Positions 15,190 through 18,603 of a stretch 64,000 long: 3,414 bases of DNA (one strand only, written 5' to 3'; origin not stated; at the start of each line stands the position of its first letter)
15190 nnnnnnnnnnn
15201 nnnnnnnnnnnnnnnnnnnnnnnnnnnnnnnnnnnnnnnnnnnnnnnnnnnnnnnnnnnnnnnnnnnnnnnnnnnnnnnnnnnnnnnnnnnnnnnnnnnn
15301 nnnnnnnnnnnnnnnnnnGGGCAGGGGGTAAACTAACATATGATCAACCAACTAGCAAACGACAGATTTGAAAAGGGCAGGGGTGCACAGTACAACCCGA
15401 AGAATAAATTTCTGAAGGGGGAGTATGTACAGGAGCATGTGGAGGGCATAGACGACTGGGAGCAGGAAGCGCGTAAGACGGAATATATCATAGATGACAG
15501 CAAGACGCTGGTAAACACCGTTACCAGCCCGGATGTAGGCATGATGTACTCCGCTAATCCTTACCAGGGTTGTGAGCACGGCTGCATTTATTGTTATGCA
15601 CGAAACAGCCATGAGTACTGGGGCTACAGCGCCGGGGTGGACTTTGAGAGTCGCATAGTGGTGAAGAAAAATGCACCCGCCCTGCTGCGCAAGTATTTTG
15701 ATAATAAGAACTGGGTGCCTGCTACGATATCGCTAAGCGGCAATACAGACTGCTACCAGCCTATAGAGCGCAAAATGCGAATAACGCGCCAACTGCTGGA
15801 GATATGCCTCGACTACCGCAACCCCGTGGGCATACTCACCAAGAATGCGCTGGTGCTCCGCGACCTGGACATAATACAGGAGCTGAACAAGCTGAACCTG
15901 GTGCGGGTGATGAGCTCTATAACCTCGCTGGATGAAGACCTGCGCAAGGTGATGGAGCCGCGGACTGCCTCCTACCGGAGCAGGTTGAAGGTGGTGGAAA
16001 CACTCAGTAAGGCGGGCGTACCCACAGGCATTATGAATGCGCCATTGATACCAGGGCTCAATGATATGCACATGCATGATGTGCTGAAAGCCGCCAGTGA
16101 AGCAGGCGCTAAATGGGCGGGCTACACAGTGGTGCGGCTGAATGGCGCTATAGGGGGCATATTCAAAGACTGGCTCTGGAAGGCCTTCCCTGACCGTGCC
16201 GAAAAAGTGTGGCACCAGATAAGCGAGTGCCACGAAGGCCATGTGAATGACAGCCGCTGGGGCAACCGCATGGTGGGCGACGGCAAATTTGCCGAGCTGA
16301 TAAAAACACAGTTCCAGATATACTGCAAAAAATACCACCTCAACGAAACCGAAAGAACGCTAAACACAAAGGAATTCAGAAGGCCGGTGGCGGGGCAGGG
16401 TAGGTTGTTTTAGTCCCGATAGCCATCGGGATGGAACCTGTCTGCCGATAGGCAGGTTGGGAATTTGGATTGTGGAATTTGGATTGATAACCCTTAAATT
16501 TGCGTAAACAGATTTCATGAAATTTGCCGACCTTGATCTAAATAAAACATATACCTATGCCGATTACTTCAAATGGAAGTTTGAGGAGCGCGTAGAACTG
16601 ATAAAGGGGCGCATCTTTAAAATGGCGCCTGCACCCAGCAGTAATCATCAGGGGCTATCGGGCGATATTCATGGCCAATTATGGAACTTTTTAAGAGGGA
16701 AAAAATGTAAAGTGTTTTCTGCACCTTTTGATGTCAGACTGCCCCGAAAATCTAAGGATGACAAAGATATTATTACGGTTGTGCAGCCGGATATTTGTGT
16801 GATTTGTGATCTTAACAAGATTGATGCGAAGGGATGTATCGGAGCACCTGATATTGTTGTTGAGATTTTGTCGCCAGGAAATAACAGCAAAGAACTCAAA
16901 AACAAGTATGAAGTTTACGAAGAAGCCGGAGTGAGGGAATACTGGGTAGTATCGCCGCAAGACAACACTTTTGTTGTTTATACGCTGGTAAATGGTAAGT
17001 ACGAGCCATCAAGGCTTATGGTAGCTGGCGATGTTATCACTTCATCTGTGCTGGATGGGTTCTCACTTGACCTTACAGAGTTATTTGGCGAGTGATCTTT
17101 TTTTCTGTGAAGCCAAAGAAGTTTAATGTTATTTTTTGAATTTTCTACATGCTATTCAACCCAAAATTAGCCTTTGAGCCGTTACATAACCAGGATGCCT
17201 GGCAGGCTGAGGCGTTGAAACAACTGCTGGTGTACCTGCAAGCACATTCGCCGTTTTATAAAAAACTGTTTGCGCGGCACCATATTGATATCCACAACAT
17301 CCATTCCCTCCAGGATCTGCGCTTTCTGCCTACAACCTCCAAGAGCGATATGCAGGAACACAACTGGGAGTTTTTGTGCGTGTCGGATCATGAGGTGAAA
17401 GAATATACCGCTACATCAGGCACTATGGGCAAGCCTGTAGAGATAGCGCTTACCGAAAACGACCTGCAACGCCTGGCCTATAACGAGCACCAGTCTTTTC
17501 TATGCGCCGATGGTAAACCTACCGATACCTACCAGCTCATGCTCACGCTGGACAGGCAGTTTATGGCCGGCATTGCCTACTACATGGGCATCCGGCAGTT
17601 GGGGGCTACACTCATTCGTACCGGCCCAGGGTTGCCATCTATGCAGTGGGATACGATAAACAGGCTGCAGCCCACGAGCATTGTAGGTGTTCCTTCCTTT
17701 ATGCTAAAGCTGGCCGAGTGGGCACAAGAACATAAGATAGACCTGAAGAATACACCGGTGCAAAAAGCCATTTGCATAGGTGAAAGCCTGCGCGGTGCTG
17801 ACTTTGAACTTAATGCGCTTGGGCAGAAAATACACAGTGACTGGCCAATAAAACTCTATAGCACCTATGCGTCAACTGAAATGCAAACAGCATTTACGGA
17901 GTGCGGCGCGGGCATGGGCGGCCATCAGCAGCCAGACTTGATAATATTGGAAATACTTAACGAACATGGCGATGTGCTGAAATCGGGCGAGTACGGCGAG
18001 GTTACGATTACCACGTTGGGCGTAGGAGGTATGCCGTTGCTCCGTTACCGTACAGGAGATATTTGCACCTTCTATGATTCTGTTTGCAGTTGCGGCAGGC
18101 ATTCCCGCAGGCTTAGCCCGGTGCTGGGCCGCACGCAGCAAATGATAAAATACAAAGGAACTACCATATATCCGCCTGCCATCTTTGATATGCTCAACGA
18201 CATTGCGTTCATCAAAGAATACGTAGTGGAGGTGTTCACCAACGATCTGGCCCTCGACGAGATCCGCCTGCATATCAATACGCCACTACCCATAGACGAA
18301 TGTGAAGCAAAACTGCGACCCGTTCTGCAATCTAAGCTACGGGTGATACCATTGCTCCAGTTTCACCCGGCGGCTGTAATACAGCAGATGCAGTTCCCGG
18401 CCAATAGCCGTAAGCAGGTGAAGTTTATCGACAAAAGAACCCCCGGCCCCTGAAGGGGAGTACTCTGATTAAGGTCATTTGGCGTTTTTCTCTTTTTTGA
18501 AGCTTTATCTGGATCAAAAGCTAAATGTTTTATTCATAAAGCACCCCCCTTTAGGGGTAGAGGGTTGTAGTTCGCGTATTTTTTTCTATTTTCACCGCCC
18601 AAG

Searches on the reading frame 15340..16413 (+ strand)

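Call 58: search_protein_families(library=pfam, proteins=[window:15340-16413:+], max_evalue=0.01)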
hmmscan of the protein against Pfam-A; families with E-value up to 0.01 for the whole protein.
window:15340-16413:+ (357 aa): 2 families
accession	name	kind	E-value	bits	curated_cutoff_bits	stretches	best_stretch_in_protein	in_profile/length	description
PF04055.27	Radical_SAM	-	6.2e-20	72.5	29.5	1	73-250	2-164/166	Radical SAM superfamily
PF08902.16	DUF1848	-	0.0067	16.7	30.5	0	62-87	243-262/262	Domain of unknown function (DUF1848)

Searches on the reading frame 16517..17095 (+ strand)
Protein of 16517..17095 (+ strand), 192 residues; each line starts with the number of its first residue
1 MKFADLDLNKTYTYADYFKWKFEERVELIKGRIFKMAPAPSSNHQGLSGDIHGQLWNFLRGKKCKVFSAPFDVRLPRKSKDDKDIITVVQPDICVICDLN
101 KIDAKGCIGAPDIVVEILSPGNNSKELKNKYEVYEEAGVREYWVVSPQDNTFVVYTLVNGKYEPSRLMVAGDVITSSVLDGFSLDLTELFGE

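Call 58: search_protein_families(library=pfam, proteins=[window:16517-17095:+], max_evalue=0.01)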
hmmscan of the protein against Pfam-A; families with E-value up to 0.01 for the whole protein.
window:16517-17095:+ (192 aa): 1 family
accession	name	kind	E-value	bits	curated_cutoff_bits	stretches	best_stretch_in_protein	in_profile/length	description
PF05685.18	Uma2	-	1.6e-34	119.3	27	1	16-186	3-171/172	Putative restriction endonuclease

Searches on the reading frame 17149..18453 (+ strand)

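Call 58: search_protein_families(library=pfam, proteins=[window:17149-18453:+], max_evalue=0.01)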
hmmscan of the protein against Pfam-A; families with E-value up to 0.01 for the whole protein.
window:17149-18453:+ (434 aa): 1 family
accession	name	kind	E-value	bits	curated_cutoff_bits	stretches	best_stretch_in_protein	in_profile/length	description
PF00501.34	AMP-binding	-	3.5e-11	43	29.9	1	89-289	170-376/384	AMP-binding enzyme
